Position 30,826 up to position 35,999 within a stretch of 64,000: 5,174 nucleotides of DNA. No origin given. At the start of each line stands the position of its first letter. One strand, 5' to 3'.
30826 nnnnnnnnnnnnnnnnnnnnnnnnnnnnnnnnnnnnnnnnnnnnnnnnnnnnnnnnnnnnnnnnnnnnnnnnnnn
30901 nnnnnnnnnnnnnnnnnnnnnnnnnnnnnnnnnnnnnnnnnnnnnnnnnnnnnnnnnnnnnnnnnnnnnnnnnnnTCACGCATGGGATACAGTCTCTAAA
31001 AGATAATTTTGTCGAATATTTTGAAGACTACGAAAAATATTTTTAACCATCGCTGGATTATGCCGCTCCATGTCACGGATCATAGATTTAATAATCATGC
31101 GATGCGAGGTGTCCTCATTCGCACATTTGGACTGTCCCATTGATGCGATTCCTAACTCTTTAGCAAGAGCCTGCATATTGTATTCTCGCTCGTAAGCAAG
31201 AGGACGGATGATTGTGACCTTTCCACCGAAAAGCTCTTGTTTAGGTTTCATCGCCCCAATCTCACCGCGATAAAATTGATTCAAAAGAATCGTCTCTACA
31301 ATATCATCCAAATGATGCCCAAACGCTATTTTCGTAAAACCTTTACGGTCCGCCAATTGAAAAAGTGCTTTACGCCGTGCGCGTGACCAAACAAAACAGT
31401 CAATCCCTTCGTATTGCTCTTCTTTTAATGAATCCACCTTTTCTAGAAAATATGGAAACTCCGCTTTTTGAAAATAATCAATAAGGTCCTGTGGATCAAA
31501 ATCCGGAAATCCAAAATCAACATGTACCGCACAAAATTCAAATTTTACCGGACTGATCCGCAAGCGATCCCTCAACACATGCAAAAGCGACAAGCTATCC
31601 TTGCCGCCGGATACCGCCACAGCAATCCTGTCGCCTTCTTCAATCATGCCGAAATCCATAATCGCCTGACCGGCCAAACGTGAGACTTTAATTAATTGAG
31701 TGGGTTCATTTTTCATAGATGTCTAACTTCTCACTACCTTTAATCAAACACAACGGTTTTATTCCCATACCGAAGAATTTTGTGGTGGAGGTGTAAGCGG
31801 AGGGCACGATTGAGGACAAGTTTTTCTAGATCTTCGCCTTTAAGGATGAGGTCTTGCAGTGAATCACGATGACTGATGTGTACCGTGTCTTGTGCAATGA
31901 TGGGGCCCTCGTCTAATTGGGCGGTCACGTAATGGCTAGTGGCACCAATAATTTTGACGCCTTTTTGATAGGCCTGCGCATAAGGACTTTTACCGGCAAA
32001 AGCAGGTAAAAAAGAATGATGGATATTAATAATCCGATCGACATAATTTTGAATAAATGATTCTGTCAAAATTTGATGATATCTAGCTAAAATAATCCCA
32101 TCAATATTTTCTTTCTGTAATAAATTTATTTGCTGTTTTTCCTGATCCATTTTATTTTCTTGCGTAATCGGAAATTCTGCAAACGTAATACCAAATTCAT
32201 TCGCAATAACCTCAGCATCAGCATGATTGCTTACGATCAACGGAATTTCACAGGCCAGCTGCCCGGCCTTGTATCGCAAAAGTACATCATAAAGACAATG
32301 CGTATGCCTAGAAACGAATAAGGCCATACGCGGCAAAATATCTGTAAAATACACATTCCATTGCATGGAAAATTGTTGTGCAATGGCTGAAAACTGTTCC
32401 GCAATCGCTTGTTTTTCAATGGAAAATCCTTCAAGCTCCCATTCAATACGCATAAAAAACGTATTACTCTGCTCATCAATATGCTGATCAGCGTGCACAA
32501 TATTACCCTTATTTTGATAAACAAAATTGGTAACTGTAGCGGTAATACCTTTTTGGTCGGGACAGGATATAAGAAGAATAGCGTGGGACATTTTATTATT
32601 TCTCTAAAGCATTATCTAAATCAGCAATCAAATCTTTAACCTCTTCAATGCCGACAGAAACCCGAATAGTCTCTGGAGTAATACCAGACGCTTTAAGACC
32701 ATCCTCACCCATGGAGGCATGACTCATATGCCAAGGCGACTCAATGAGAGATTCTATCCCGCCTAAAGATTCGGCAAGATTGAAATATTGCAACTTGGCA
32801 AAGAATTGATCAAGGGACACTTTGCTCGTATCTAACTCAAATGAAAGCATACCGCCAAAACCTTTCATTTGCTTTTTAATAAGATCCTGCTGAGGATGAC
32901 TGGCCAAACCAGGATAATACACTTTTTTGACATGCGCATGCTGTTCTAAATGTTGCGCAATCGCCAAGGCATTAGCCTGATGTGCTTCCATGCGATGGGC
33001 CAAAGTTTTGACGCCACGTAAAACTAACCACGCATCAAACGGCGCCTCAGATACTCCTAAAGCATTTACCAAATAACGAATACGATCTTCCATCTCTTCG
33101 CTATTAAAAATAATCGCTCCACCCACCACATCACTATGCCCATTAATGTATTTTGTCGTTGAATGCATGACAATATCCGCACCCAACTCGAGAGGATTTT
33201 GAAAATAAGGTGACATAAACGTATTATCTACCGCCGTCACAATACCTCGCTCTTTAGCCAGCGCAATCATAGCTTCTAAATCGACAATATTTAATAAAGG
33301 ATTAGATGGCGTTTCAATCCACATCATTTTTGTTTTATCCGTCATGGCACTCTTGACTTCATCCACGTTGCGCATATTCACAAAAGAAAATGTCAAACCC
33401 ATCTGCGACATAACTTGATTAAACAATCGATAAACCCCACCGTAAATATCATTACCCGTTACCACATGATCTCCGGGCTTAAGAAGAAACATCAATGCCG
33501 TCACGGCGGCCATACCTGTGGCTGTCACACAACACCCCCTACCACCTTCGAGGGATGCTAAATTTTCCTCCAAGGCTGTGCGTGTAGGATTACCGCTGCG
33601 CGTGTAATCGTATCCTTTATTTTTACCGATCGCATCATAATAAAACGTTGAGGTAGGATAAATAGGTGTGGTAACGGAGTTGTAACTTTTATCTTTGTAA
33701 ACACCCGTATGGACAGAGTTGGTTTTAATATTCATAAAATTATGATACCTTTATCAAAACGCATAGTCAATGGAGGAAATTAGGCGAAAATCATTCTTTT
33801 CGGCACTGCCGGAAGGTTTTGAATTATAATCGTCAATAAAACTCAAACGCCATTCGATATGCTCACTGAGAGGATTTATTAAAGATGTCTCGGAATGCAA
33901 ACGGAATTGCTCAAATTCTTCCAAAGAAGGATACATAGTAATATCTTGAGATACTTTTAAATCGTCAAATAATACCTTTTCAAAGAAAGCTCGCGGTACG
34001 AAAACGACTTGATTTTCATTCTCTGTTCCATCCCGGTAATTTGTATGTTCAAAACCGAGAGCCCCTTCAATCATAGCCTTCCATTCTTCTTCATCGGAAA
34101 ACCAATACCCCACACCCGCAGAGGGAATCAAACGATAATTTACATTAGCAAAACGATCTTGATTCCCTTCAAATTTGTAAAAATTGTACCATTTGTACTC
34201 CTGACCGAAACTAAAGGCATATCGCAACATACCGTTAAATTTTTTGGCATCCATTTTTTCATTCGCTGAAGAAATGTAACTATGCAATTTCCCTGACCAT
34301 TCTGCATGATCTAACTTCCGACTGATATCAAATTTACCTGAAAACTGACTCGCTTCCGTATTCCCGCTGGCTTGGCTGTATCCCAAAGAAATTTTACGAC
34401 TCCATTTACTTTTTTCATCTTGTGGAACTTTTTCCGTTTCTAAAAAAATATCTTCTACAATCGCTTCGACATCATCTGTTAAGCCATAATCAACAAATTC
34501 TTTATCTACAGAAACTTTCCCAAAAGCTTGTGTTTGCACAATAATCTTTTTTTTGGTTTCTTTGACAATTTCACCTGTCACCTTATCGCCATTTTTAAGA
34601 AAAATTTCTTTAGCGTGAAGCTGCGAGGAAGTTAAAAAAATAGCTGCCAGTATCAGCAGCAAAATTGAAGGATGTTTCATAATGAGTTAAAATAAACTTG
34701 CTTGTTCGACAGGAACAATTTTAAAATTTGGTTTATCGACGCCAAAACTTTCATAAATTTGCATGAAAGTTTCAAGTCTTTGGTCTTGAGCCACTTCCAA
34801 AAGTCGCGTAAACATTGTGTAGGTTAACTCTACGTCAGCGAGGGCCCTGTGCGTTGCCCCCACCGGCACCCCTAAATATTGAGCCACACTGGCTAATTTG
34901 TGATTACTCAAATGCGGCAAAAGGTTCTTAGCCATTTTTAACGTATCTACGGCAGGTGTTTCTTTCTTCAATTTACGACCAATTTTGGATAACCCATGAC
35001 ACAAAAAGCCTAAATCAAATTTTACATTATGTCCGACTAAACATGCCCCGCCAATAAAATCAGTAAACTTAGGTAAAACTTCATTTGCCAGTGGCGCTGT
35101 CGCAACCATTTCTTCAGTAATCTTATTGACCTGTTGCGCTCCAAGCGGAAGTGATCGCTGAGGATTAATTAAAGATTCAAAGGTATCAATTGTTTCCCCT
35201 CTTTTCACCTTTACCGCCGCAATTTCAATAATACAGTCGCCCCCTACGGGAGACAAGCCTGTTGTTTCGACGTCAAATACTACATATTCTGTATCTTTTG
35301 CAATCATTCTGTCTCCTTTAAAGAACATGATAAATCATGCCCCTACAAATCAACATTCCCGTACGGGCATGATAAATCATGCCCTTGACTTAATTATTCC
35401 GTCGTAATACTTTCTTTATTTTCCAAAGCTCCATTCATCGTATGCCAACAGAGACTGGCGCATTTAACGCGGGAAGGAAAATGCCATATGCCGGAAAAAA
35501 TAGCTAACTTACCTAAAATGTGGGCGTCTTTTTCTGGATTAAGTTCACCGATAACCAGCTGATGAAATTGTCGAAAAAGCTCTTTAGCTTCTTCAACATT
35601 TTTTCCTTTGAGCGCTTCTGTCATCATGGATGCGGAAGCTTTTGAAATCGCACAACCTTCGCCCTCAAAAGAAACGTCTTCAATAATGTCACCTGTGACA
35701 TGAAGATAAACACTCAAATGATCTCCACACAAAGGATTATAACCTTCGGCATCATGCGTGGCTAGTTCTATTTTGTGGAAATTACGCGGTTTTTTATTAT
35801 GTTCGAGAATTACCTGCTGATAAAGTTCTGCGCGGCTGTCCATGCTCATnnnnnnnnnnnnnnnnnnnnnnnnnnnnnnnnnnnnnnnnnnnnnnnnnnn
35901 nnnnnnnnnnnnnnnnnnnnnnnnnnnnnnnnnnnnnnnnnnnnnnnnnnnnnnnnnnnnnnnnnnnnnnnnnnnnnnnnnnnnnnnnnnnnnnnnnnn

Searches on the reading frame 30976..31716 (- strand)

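Call 45: search_protein_families(library=pfam, proteins=[window:30976-31716:-], max_evalue=0.00001)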
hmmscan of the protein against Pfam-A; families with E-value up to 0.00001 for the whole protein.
window:30976-31716:- (246 aa): 1 family
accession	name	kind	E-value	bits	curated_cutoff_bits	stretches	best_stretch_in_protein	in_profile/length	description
PF01171.26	ATP_bind_3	-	4.4e-18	66.1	27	1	31-191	2-162/182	PP-loop family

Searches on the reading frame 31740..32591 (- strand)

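Call 45: search_protein_families(library=pfam, proteins=[window:31740-32591:-], max_evalue=0.00001)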
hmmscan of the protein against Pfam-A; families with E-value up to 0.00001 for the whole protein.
window:31740-32591:- (283 aa): 2 families
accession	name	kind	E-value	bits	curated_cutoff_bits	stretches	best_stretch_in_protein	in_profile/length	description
PF00551.24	Formyl_trans_N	-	4.5e-37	128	26.1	1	88-264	2-181/181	Formyl transferase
PF01842.31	ACT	-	1.1e-07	32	27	1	5-48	2-42/66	ACT domain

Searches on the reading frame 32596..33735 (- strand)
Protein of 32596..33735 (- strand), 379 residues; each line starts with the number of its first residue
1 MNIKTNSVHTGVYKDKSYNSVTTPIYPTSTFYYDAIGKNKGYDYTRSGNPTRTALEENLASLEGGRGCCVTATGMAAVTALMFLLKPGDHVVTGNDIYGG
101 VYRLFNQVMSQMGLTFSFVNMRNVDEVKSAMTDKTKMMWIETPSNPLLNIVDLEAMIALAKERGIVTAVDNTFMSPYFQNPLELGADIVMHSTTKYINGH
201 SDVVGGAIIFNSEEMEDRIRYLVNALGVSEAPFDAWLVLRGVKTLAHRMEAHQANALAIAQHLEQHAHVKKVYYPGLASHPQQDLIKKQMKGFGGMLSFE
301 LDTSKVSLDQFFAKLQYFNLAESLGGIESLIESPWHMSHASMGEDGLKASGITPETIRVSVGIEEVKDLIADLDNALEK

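Call 46: search_protein_families(library=pfam, proteins=[window:32596-33735:-], max_evalue=0.00001)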
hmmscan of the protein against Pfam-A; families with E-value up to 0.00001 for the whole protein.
window:32596-33735:- (379 aa): 3 families
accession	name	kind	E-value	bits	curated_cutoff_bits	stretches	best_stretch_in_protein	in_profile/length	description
PF01053.26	Cys_Met_Meta_PP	-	1.5e-150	501.5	27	1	5-378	2-381/381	Cys/Met metabolism PLP-dependent enzyme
PF00155.27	Aminotran_1_2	-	5.4e-07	29.6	19.7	1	43-181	34-196/361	Aminotransferase class I and II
PF00266.25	Aminotran_5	-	3.3e-06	26.8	21.5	1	74-197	75-202/371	Aminotransferase class-V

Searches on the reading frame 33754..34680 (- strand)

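Call 46: search_protein_families(library=pfam, proteins=[window:33754-34680:-], max_evalue=0.00001)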
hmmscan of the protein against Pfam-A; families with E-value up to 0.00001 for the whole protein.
window:33754-34680:- (308 aa): 1 family
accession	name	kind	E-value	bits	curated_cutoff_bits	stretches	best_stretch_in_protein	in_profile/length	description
PF04338.18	DUF481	-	3.7e-36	125.6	21.1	1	97-308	1-210/210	Protein of unknown function, DUF481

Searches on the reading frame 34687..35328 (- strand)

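Call 46: search_protein_families(library=pfam, proteins=[window:34687-35328:-], max_evalue=0.00001)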
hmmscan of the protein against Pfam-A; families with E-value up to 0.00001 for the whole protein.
window:34687-35328:- (213 aa): 2 families
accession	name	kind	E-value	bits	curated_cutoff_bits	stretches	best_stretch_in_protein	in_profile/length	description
PF00929.31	RNase_T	-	8.9e-39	134.1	24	1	16-173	1-164/164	Exonuclease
PF16473.11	Rv2179c-like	-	1.2e-07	32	27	1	16-172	3-172/177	3'-5' exoribonuclease Rv2179c-like domain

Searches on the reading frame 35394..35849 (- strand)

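Call 46: search_protein_families(library=pfam, proteins=[window:35394-35849:-], max_evalue=0.00001)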
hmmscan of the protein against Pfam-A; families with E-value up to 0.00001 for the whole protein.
window:35394-35849:- (151 aa): 1 family
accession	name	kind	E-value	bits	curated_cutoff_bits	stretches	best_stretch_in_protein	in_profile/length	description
PF01592.21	NifU_N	-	1.2e-24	87.3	22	1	10-130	2-126/127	NifU-like N terminal domain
